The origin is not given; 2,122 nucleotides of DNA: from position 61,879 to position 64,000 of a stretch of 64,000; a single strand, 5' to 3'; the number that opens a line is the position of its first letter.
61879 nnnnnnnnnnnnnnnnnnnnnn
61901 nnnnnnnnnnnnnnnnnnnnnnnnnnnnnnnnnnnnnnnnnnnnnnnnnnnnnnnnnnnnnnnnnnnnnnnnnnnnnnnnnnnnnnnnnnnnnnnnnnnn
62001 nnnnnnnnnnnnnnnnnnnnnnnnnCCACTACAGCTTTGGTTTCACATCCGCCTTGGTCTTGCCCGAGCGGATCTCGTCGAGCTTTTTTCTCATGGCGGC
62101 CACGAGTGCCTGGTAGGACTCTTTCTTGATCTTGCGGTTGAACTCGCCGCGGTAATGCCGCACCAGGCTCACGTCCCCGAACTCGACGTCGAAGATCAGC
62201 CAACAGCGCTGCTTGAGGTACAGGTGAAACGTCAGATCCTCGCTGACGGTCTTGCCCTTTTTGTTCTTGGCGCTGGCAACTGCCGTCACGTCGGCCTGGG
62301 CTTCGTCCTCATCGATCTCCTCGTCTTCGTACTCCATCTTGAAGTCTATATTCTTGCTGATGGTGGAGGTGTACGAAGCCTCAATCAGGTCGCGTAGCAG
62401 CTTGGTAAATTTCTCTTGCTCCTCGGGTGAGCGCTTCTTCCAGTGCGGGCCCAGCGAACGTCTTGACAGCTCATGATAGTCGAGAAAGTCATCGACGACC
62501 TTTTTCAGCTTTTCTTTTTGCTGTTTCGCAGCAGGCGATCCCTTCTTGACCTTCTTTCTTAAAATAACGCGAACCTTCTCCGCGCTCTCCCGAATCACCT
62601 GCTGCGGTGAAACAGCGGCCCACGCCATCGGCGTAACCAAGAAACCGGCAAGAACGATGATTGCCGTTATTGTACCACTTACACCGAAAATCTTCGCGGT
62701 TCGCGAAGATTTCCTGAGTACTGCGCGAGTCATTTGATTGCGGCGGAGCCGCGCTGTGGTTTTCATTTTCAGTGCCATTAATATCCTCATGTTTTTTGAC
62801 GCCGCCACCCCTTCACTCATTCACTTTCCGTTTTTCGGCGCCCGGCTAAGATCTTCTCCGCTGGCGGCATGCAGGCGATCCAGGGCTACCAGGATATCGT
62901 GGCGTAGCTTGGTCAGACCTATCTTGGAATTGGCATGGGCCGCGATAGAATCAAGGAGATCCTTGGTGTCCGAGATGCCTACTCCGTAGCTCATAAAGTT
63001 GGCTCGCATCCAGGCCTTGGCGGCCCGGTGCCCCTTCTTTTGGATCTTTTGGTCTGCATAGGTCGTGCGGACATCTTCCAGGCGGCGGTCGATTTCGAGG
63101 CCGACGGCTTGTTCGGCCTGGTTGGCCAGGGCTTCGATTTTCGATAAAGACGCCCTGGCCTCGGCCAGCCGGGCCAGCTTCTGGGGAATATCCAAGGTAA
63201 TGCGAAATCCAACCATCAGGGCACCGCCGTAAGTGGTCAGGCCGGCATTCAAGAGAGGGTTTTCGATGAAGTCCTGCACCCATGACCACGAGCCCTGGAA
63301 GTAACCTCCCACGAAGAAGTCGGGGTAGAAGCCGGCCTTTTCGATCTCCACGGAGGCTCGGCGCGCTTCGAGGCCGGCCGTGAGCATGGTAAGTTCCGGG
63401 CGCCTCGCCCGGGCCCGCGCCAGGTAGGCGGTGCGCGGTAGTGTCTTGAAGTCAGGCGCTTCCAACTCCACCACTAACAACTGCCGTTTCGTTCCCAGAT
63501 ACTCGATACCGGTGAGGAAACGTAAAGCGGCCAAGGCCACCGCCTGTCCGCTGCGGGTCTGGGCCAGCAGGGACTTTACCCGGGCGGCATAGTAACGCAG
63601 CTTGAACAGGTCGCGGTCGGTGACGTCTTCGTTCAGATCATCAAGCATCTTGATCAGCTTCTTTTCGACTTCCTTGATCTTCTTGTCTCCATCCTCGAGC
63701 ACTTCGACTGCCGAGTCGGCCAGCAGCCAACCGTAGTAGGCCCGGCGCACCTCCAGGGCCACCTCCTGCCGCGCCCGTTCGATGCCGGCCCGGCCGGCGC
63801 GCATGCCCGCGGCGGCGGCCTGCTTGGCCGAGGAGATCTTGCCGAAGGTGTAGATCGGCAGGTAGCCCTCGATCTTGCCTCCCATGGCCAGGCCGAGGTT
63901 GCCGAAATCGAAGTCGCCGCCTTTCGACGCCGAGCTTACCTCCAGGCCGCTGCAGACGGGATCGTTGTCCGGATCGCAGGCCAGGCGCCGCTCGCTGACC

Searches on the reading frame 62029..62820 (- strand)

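Call 77: search_protein_families(library=pfam, proteins=[window:62029-62820:-], max_evalue=0.001)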
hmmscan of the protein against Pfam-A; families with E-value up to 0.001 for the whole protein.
window:62029-62820:- (263 aa): 1 family
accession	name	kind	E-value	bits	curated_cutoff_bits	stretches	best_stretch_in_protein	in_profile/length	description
PF05494.18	MlaC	-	2e-30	106.2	26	1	79-245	3-166/166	MlaC protein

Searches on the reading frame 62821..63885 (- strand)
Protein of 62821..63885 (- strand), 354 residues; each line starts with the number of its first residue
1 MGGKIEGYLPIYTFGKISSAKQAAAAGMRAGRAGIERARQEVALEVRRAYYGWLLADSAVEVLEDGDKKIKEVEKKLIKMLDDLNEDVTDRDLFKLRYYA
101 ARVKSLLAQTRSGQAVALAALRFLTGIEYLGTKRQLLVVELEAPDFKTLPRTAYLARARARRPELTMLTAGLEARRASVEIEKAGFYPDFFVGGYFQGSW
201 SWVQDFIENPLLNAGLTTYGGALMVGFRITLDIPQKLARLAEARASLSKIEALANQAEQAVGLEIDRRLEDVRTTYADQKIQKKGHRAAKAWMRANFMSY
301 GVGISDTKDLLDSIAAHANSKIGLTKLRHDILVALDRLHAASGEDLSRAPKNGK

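Call 52: search_protein_families(library=pfam, proteins=[window:62821-63885:-], max_evalue=0.00001)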
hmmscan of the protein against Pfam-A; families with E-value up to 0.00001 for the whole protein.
window:62821-63885:- (354 aa): 1 family
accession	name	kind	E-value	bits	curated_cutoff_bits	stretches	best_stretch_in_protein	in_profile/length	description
PF02321.23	OEP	-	2e-24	86.9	22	2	154-343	4-187/187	Outer membrane efflux protein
